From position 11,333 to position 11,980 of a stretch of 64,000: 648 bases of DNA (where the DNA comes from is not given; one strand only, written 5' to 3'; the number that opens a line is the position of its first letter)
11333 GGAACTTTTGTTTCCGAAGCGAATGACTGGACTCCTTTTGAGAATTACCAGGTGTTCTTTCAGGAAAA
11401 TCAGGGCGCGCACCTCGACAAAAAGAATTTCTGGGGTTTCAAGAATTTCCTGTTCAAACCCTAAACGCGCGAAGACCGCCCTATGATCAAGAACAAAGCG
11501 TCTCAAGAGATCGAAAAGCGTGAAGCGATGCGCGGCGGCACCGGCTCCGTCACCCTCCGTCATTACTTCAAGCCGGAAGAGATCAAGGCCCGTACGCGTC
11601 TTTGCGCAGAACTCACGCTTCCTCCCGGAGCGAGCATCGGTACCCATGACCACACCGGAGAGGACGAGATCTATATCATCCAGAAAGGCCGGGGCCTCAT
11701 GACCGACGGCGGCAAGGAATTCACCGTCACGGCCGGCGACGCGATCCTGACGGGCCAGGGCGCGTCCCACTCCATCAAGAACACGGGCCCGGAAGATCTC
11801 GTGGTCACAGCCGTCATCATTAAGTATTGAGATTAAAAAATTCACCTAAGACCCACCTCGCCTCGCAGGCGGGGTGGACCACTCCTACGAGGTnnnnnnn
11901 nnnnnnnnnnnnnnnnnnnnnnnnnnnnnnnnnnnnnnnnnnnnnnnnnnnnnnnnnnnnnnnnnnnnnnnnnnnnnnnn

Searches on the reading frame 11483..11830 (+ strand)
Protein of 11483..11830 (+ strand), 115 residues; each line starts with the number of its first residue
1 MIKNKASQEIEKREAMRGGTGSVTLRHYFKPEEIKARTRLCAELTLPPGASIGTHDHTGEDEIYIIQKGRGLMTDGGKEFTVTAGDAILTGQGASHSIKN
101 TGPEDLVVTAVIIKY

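Call 34: search_protein_families(library=pfam, proteins=[window:11483-11830:+], max_evalue=0.001)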
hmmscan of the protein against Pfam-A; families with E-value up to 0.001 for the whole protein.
window:11483-11830:+ (115 aa): 3 families
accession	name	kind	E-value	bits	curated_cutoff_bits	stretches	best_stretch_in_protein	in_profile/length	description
PF07883.17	Cupin_2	-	6.9e-17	61.4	27.2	1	44-111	3-69/70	Cupin domain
PF02311.25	AraC_binding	-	5.2e-05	23.4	21.1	1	51-108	15-71/135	AraC-like ligand binding domain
PF00190.28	Cupin_1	-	0.00012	22.1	22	1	43-111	37-112/151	Cupin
